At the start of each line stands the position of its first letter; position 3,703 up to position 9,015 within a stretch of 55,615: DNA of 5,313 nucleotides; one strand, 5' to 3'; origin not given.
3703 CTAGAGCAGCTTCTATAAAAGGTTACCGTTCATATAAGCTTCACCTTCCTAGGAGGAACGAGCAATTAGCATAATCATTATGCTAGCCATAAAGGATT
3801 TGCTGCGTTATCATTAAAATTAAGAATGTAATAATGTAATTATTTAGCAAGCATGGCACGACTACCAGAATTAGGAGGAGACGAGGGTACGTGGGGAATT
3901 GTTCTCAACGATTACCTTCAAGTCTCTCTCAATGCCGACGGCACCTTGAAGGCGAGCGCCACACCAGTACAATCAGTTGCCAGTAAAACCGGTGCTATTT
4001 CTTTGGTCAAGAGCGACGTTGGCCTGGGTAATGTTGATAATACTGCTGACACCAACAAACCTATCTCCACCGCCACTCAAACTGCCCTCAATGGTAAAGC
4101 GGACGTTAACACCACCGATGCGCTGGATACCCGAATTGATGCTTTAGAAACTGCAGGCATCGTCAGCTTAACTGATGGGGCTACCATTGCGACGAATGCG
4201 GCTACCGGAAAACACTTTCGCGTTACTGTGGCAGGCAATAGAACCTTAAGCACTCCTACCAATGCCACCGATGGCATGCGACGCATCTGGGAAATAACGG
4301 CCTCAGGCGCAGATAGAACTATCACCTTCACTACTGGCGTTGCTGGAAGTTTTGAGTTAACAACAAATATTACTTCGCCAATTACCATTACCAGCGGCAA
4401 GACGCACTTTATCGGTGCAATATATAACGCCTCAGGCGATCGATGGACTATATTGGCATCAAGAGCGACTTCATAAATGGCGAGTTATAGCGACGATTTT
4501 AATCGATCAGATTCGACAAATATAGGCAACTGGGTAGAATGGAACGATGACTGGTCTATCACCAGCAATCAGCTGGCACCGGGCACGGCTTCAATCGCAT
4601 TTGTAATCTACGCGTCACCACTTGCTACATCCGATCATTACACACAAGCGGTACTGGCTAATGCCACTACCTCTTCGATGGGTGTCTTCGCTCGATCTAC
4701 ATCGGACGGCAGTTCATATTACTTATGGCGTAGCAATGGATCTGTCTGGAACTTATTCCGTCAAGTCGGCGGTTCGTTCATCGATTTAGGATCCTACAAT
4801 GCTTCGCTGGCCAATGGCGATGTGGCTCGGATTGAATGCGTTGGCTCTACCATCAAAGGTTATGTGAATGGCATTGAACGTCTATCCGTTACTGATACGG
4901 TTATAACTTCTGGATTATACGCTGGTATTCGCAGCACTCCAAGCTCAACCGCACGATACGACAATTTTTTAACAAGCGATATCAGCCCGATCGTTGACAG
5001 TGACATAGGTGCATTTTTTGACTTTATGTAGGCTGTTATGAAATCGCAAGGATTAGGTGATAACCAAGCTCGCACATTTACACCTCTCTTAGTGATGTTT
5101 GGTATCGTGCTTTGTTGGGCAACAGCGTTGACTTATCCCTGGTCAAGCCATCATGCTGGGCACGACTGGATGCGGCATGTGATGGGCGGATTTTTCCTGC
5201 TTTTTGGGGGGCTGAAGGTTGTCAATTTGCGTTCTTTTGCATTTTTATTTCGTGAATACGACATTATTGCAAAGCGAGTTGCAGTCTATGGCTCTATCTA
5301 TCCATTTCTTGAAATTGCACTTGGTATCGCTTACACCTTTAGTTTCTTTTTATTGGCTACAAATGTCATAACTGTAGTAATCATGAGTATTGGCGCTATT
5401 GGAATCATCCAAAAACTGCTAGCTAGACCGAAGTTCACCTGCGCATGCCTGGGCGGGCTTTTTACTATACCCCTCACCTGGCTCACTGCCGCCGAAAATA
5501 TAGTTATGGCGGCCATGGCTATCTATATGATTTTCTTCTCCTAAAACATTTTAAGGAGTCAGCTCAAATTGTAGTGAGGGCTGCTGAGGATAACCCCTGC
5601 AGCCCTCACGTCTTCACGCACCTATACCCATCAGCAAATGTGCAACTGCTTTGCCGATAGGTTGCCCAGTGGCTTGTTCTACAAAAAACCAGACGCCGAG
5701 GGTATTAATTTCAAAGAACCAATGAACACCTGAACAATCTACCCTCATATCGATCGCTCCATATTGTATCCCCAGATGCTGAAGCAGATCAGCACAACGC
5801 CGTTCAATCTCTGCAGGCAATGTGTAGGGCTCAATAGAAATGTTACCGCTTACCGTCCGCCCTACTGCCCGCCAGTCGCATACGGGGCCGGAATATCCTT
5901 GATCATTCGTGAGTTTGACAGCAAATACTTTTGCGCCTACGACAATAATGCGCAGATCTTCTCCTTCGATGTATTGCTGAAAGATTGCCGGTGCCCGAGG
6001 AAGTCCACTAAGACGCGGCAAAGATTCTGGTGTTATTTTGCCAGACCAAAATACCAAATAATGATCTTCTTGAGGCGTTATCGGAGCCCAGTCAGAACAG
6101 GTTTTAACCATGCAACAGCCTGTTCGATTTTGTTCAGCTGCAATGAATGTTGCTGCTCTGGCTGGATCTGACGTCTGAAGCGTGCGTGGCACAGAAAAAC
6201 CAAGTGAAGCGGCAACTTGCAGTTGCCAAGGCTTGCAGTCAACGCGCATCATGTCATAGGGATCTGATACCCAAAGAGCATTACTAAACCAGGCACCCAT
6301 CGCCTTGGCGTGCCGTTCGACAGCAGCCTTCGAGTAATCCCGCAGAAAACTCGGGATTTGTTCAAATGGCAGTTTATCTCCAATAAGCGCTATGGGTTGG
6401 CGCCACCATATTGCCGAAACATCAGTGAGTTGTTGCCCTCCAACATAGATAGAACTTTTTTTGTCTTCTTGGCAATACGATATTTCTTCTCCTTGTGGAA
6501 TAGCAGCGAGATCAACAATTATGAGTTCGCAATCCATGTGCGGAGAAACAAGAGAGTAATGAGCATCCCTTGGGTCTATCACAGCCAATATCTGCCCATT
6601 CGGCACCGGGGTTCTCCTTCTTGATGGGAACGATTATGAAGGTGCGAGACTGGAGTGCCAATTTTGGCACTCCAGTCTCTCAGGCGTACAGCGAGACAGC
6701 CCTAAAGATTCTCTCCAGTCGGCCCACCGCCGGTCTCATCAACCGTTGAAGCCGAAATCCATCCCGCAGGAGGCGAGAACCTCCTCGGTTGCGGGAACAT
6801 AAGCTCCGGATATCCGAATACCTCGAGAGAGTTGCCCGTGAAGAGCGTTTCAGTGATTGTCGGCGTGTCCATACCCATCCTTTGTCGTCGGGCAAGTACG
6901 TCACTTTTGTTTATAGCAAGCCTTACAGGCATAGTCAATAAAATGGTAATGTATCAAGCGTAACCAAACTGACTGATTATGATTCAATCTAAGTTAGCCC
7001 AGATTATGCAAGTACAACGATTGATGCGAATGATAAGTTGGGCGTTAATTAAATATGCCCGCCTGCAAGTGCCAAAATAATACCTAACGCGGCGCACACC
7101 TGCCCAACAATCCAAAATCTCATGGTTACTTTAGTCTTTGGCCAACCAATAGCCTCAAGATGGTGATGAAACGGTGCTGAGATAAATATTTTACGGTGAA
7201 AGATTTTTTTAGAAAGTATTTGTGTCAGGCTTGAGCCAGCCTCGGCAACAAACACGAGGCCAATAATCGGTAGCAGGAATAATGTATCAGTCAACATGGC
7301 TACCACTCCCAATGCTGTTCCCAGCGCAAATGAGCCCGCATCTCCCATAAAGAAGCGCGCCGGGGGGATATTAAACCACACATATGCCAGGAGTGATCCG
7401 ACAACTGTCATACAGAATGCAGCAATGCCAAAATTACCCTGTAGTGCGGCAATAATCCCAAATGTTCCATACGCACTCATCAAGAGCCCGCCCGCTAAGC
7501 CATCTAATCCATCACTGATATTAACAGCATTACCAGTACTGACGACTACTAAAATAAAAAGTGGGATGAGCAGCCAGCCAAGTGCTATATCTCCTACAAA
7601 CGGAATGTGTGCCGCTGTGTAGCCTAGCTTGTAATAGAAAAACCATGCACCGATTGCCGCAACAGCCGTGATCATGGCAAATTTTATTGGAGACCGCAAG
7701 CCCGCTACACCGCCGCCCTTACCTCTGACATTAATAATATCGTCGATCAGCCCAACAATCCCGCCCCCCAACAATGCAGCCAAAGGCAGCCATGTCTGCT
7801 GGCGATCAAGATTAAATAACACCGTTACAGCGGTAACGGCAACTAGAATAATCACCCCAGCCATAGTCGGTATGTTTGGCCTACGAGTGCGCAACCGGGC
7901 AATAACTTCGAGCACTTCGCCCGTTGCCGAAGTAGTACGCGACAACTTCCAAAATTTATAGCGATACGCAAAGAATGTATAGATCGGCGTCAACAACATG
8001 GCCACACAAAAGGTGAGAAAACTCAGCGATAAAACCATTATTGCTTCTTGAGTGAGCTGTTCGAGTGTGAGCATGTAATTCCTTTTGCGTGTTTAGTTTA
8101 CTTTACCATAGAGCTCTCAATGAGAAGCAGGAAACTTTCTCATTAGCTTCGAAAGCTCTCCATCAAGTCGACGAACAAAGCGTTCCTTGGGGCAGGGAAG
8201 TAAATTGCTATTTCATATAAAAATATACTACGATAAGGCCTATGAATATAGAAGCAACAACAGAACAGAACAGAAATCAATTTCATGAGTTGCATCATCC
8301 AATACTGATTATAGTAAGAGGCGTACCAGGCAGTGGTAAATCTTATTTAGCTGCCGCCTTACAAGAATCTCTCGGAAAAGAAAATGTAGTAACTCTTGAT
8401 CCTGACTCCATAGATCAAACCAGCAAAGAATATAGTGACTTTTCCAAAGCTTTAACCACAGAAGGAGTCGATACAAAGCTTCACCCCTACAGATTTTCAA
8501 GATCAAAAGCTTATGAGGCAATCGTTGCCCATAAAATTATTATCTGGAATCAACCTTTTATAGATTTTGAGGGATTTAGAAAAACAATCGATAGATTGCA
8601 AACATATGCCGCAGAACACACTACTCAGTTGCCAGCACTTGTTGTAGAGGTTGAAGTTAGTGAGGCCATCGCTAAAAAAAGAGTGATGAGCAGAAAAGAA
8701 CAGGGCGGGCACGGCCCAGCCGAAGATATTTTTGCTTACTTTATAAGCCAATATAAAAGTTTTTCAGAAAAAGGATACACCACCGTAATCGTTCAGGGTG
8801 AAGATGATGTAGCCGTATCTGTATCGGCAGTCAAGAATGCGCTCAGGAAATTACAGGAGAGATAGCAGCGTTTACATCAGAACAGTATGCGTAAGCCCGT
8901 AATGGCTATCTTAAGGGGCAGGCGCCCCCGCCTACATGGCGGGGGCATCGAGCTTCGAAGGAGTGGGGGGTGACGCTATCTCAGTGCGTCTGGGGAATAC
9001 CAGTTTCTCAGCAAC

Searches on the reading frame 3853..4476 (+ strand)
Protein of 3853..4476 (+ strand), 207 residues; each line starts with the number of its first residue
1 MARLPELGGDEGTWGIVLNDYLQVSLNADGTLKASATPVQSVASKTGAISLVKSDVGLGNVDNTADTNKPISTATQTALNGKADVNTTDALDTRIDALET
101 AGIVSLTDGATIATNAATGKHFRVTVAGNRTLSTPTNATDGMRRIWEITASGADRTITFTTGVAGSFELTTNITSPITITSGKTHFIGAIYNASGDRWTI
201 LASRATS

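Call 11: search_protein_families(library=pfam, proteins=[window:3853-4476:+], max_evalue=0.01)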
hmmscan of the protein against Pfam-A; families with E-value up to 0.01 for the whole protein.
window:3853-4476:+ (207 aa): 0 families

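Call 70: search_protein_families(library=phrogs, proteins=[window:3853-4476:+], max_evalue=0.01)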
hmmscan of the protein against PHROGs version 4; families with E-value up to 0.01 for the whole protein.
window:3853-4476:+ (207 aa): 19 families
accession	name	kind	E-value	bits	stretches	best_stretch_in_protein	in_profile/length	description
phrog_5207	-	unknown function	1.3e-19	71.2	1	35-128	453-547/689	-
phrog_13892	-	tail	2.6e-19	70.7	1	25-131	535-636/676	minor tail protein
phrog_35419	-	tail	1.5e-15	58.4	1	37-96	58-114/414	tail fiber protein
phrog_2952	-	tail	5.5e-14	53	1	33-126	170-260/488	minor tail protein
phrog_8780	-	tail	2.5e-13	50.2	1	36-129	411-504/755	minor tail protein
phrog_38707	-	unknown function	1.5e-12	48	1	46-111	399-463/675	-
phrog_30593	-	unknown function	3e-12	47.4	1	33-115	86-164/322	-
phrog_24919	-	tail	3.5e-10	40.3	1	31-121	97-179/402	tail fiber protein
phrog_8078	-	head and packaging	7.1e-10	38.4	1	37-85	445-493/1392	virion structural protein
phrog_23595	-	tail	1.6e-09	38.2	1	34-141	327-433/440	minor tail protein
phrog_38418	-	unknown function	5e-09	36.6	1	20-123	138-238/472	-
phrog_7449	-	unknown function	8e-08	31.5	1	46-116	435-509/1714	-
phrog_24819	-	unknown function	1e-07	31.5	1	38-80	54-96/823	-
phrog_5499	-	moron, auxiliary metabolic gene and host takeover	9.1e-07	25.9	1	39-94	87-142/5292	host range and adsorption protein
phrog_33513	-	unknown function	1.2e-06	27.7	1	32-142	88-191/1042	-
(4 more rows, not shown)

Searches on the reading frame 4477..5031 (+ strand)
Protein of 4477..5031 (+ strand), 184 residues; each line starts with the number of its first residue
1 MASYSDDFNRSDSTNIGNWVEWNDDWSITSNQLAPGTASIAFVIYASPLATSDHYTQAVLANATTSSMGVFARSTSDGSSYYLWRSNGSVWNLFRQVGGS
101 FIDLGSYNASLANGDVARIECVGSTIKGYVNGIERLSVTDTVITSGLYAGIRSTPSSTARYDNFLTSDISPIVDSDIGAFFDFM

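Call 11: search_protein_families(library=pfam, proteins=[window:4477-5031:+], max_evalue=0.01)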
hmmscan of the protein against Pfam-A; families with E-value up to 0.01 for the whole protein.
window:4477-5031:+ (184 aa): 0 families

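Call 70: search_protein_families(library=phrogs, proteins=[window:4477-5031:+], max_evalue=0.01)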
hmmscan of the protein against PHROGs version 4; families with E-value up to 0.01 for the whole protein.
window:4477-5031:+ (184 aa): 2 families
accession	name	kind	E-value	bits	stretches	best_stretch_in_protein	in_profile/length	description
phrog_4978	-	tail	1.9e-08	34.5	1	3-167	339-525/797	tail protein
phrog_2804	-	head and packaging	2.7e-08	34.6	1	3-171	41-229/239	virion structural protein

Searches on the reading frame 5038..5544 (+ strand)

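Call 11: search_protein_families(library=pfam, proteins=[window:5038-5544:+], max_evalue=0.01)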
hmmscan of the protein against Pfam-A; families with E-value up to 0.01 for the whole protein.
window:5038-5544:+ (168 aa): 1 family
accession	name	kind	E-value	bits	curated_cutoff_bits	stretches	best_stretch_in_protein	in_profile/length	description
PF07291.16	MauE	-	4.7e-12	46.8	27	1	44-166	7-127/128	Methylamine utilisation protein MauE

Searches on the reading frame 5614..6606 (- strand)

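Call 11: search_protein_families(library=pfam, proteins=[window:5614-6606:-], max_evalue=0.01)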
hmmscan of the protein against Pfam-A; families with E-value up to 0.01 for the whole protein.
window:5614-6606:- (330 aa): 0 families

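Call 54: search_protein_families(library=pfam, proteins=[window:5614-6606:-], max_evalue=1)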
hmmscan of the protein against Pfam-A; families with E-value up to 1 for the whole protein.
window:5614-6606:- (330 aa): 1 family
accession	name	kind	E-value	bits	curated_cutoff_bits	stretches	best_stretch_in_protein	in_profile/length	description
PF08369.16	PCP_red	-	0.23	11.9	32.5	1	82-104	10-32/45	Proto-chlorophyllide reductase 57 kD subunit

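Call 70: search_protein_families(library=phrogs, proteins=[window:5614-6606:-], max_evalue=0.01)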
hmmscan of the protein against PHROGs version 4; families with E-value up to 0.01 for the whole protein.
window:5614-6606:- (330 aa): 1 family
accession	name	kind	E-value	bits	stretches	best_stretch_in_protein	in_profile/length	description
phrog_2599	-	moron, auxiliary metabolic gene and host takeover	3.7e-07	30.2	1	108-302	103-286/708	ribosomal protein S6 glutaminyl transferase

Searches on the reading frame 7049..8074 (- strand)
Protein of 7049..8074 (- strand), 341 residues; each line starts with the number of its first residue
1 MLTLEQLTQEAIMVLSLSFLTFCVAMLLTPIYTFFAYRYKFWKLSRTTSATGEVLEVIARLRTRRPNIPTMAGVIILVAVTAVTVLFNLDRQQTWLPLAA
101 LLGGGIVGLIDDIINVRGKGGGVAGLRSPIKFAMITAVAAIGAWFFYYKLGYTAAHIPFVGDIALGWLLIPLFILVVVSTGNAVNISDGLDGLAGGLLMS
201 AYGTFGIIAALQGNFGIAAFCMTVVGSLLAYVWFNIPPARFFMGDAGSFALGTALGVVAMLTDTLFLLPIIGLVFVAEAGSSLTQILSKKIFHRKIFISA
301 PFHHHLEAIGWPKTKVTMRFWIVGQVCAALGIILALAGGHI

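Call 11: search_protein_families(library=pfam, proteins=[window:7049-8074:-], max_evalue=0.01)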
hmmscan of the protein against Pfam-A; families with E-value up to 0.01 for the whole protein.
window:7049-8074:- (341 aa): 1 family
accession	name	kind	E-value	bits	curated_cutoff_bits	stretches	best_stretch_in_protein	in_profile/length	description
PF00953.26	Glycos_transf_4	-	2.3e-30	106.1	27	1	98-261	5-158/160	Glycosyl transferase family 4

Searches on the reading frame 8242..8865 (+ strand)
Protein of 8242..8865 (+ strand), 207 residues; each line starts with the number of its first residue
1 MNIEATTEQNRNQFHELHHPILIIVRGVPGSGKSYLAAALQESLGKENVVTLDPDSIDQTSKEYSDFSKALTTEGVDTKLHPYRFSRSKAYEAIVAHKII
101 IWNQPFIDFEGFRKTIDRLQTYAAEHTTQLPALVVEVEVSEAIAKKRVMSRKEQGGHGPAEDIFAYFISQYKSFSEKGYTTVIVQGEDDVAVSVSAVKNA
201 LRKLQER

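Call 11: search_protein_families(library=pfam, proteins=[window:8242-8865:+], max_evalue=0.01)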
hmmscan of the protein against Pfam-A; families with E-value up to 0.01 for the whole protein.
window:8242-8865:+ (207 aa): 11 families
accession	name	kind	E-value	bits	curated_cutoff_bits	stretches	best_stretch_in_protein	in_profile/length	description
PF06414.18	Zeta_toxin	-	2.7e-13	50.3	22.3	1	10-151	7-147/199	Zeta toxin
PF13671.12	AAA_33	-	7.4e-10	39.7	27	1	22-157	1-124/143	AAA domain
PF13191.12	AAA_16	-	2e-06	28.8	32.6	1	13-94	15-97/167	AAA ATPase domain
PF08433.16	KTI12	-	0.00014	21.9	22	1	22-68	3-51/271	Chromatin associated protein KTI12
PF01443.25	Viral_helicase1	-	0.0013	19.1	21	1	23-83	1-54/228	Viral superfamily 1 RNA helicase core domain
PF13238.12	AAA_18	-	0.0016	19.3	29.4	1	23-46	1-26/128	AAA domain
PF18751.7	Ploopntkinase3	-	0.0034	17.4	27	1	22-105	5-87/187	P-loop Nucleotide Kinase3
PF13401.12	AAA_22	-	0.0053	17.5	27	1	22-74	7-61/130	AAA domain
PF13207.12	AAA_17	-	0.0064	17.2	27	0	27-47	2-22/136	AAA domain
PF00004.35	AAA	-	0.0065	17.4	21.2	0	24-184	2-106/131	ATPase family associated with various cellular activities (AAA)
PF20720.3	nSTAND3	-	0.0095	16.1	27.2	0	12-64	9-61/155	Novel STAND NTPase 3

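Call 70: search_protein_families(library=phrogs, proteins=[window:8242-8865:+], max_evalue=0.01)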
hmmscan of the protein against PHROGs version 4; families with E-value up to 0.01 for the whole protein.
window:8242-8865:+ (207 aa): 9 families
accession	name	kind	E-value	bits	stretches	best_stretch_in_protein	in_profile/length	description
phrog_2071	-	other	3.4e-13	51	1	16-141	12-123/282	ATPase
phrog_761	-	other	3.7e-08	34.4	1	15-53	14-54/362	thymidylate kinase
phrog_800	-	head and packaging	3.4e-06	26.9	1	17-154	29-164/511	terminase small subunit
phrog_1156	-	DNA, RNA and nucleotide metabolism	0.00017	21.3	1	21-71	559-607/855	DNA primase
phrog_25145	-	unknown function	0.00029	21.1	1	16-99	104-182/308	-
phrog_1815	-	other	0.0003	22.1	0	22-51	5-34/197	guanylate kinase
phrog_505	-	other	0.0011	19.5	1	22-147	4-121/295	polynucleotide kinase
phrog_2107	-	other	0.0047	17.6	1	21-49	4-32/201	thymidylate kinase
phrog_2666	-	head and packaging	0.0057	16.4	1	23-136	324-419/555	terminase large subunit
